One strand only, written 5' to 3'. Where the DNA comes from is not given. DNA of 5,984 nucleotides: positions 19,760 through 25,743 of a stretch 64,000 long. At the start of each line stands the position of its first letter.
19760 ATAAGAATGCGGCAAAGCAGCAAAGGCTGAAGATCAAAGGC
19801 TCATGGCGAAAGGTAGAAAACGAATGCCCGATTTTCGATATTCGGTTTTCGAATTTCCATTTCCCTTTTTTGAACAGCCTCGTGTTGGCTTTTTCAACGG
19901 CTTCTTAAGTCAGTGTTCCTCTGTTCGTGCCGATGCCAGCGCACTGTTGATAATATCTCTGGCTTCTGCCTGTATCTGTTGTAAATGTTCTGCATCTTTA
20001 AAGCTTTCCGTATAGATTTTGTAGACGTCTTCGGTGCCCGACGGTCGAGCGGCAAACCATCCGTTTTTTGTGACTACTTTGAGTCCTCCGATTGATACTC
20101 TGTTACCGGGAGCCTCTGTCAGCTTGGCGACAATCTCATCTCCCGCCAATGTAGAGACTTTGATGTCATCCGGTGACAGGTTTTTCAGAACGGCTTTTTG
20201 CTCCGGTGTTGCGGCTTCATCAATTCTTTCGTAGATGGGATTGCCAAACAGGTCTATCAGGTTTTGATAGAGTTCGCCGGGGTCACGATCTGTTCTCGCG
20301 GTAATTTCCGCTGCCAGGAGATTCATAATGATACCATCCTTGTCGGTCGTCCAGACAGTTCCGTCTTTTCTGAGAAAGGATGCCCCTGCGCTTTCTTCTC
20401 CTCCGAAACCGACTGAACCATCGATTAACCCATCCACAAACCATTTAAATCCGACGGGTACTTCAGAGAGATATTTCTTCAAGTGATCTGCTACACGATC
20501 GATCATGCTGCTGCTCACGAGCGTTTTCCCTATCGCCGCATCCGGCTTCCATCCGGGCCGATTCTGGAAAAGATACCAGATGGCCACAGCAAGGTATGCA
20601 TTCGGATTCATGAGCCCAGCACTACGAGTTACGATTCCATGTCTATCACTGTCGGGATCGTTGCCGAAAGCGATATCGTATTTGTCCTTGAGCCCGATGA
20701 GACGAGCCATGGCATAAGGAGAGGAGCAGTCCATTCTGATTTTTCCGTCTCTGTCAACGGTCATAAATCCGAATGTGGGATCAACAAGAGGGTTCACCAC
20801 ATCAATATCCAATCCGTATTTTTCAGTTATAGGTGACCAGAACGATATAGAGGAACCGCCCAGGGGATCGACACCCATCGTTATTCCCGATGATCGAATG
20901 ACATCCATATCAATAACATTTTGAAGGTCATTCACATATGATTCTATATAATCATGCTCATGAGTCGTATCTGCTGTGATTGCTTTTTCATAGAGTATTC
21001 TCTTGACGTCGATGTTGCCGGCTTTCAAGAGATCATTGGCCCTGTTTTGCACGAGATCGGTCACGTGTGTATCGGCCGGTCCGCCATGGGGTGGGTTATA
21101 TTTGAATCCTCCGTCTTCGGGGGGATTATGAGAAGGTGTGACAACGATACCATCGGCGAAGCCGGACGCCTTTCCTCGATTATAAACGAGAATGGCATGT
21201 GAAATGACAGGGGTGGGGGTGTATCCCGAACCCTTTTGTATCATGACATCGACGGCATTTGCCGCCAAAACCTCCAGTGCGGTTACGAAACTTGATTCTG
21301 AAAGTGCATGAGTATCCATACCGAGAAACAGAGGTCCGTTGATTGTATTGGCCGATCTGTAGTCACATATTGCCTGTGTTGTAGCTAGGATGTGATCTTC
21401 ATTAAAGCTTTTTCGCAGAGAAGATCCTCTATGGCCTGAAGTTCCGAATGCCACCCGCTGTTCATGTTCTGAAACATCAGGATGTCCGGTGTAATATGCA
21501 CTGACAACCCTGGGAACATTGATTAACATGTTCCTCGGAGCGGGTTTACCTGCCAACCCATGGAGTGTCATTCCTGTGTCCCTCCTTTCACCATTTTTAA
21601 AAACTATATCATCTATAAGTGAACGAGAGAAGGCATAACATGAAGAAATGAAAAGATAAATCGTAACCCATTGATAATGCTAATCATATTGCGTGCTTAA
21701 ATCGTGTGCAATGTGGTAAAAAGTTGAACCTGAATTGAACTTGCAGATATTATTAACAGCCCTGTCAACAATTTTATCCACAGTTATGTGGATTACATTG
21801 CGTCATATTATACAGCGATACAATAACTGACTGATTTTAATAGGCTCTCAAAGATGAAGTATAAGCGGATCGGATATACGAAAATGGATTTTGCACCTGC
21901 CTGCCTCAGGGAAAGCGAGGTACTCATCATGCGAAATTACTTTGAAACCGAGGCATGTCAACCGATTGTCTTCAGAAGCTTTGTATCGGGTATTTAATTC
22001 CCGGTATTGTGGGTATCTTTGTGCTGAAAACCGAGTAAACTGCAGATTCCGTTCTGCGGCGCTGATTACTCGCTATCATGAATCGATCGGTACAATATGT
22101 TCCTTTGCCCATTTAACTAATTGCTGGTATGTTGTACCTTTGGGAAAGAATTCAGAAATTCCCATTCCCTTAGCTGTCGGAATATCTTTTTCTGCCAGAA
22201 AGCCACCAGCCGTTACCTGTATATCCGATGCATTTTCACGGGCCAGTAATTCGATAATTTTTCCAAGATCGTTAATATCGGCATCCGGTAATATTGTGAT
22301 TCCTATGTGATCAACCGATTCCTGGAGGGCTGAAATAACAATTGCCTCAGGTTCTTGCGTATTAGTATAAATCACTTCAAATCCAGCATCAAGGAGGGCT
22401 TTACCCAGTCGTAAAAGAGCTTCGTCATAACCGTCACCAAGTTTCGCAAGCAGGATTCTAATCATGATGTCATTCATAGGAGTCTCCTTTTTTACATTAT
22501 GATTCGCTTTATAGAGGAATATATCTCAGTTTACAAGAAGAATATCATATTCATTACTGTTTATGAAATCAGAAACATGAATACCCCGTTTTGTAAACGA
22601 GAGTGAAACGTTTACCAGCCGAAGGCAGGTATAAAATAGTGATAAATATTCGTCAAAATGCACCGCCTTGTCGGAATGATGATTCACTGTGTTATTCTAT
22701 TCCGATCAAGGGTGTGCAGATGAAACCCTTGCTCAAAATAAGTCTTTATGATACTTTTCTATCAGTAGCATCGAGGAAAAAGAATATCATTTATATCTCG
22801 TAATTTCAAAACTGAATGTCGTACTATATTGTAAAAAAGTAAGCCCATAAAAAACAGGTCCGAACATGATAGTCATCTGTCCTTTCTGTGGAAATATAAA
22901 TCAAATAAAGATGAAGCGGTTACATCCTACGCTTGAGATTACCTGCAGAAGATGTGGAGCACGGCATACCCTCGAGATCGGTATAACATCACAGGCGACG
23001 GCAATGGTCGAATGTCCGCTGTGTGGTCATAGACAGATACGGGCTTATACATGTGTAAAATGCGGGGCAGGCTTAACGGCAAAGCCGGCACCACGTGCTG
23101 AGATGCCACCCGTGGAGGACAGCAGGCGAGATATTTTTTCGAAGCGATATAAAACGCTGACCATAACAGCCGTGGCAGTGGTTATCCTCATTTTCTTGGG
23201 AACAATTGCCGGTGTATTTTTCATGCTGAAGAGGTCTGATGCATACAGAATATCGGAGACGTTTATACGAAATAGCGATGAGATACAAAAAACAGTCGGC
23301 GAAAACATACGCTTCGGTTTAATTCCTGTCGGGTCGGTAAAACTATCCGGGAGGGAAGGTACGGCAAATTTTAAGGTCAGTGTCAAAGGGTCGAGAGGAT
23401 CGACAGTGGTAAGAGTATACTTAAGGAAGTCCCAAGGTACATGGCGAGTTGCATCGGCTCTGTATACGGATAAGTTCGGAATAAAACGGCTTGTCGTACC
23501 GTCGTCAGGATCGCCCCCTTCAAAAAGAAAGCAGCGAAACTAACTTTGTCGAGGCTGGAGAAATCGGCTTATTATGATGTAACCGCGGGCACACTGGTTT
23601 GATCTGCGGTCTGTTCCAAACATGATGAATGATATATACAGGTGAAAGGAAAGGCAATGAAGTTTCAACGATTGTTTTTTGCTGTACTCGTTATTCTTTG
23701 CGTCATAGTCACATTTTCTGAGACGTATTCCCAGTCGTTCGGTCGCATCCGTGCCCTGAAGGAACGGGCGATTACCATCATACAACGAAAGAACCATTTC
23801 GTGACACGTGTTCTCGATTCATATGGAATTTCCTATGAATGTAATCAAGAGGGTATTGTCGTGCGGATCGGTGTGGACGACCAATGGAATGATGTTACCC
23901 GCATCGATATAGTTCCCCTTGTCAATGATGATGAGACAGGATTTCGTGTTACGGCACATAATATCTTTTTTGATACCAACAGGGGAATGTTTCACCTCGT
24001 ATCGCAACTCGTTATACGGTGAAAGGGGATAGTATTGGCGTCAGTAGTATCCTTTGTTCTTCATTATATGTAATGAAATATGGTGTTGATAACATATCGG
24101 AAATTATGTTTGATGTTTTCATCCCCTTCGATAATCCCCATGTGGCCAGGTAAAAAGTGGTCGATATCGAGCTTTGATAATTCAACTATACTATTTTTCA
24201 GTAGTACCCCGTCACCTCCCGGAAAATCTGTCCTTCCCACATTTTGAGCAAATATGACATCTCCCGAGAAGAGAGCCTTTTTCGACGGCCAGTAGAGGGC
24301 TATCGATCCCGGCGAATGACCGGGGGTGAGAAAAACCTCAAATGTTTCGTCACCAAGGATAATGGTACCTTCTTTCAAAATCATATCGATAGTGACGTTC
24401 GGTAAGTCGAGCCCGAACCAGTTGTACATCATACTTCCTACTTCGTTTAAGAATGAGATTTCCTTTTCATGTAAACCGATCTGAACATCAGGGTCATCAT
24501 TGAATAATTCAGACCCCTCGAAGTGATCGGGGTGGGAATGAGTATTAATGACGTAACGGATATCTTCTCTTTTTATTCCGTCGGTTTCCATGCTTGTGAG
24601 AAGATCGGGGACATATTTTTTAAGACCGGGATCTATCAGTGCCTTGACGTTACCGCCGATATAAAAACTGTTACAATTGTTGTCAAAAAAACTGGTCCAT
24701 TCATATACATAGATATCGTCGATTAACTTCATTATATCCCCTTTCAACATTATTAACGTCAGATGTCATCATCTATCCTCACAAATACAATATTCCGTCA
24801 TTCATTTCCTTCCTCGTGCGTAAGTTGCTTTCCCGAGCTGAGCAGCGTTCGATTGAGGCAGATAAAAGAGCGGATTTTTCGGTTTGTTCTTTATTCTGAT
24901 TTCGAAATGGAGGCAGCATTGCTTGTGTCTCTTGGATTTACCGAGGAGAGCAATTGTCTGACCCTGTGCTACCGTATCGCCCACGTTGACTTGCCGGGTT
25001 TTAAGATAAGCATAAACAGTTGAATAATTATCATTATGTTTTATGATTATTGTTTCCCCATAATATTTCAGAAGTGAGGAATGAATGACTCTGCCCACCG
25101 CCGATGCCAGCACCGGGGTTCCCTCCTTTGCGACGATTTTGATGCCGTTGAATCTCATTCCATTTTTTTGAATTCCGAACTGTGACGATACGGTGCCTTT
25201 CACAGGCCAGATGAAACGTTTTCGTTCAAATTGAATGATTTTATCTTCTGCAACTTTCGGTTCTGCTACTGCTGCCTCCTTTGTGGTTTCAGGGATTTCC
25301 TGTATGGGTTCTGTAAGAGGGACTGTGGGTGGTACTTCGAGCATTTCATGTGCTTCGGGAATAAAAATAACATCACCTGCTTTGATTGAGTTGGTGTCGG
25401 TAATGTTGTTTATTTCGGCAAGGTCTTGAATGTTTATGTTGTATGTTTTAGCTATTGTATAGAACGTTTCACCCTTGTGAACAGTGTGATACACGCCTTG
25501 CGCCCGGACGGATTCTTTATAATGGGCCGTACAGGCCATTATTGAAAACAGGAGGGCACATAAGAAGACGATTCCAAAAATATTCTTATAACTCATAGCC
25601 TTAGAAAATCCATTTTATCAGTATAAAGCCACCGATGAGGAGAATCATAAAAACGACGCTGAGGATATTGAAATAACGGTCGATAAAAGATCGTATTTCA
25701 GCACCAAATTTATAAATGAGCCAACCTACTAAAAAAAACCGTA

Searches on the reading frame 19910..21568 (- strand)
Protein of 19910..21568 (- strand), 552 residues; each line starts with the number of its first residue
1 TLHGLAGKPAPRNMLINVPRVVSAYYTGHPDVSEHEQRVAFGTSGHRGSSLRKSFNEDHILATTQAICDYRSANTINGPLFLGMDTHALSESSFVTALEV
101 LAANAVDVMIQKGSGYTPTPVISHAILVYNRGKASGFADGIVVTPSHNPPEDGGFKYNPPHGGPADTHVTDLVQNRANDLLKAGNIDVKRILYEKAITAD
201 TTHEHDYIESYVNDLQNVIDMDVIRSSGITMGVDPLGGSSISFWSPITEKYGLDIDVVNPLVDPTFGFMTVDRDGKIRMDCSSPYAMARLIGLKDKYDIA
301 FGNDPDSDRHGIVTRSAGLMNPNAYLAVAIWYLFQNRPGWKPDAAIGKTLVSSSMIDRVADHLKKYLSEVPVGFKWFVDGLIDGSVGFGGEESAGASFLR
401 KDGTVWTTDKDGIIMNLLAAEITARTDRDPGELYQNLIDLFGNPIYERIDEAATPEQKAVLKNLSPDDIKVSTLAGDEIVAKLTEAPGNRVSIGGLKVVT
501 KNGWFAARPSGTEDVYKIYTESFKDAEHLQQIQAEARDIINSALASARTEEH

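Call 12: search_protein_families(library=pfam, proteins=[window:19910-21568:-], max_evalue=0.001)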
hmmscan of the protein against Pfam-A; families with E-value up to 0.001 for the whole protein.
window:19910-21568:- (552 aa): 4 families
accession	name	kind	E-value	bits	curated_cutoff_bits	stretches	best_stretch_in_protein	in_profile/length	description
PF02878.22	PGM_PMM_I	-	9.3e-29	100.3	22.5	1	39-178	2-132/138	Phosphoglucomutase/phosphomannomutase, alpha/beta/alpha domain I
PF02880.22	PGM_PMM_III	-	3.5e-27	95.3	20.7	1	321-439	1-113/115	Phosphoglucomutase/phosphomannomutase, alpha/beta/alpha domain III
PF02879.22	PGM_PMM_II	-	4.6e-13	50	29.3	1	209-314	1-100/103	Phosphoglucomutase/phosphomannomutase, alpha/beta/alpha domain II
PF00408.26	PGM_PMM_IV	-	9.2e-10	38.9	23.1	1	485-538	20-67/68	Phosphoglucomutase/phosphomannomutase, C-terminal domain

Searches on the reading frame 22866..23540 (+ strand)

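Call 12: search_protein_families(library=pfam, proteins=[window:22866-23540:+], max_evalue=0.001)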
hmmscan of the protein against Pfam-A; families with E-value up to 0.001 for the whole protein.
window:22866-23540:+ (225 aa): 5 families
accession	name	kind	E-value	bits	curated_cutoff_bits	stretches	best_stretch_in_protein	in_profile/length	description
PF08695.16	Coa1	-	3.9e-08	33.5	22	1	101-196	3-101/117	Cytochrome oxidase complex assembly protein 1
PF14354.12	Lar_restr_allev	-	1.4e-05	25.7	28.6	1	5-35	6-34/58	Restriction alleviation protein Lar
PF13248.11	Zn_ribbon_3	-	2.1e-05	24.2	27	0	46-70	1-26/26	zinc-ribbon domain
PF10571.15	UPF0547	-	0.00035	21.1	29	0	44-56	11-23/26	Uncharacterised protein family UPF0547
PF13717.11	Zn_ribbon_4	-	0.00047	20.5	30.3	1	25-55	3-33/36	zinc-ribbon domain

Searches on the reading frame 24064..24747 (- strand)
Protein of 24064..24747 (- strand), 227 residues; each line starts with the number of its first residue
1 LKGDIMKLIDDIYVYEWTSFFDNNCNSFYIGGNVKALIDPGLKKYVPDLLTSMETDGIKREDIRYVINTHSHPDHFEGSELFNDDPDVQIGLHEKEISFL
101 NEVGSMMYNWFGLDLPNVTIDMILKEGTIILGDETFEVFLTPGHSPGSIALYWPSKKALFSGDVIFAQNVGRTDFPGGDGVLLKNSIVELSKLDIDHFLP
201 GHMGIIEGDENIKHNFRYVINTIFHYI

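Call 12: search_protein_families(library=pfam, proteins=[window:24064-24747:-], max_evalue=0.001)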
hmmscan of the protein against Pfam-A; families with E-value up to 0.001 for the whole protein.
window:24064-24747:- (227 aa): 3 families
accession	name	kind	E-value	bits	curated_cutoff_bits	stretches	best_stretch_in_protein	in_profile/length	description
PF00753.33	Lactamase_B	-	2.5e-30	106.3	22.7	1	24-202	5-196/196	Metallo-beta-lactamase superfamily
PF19583.5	ODP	-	7.4e-13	49.2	27.2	1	25-167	3-139/194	ODP family beta lactamase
PF12706.13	Lactamase_B_2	-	0.00083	19.4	27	0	37-163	4-142/200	Beta-lactamase superfamily domain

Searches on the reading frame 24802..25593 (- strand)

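Call 12: search_protein_families(library=pfam, proteins=[window:24802-25593:-], max_evalue=0.001)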
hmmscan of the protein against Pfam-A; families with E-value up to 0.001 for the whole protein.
window:24802-25593:- (263 aa): 2 families
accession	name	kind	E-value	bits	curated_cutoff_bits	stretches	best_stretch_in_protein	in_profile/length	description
PF01551.29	Peptidase_M23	-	5.9e-27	94.1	28.7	1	149-241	4-96/96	Peptidase family M23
PF01476.26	LysM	-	1.9e-13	50.5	20.9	1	36-79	1-43/43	LysM domain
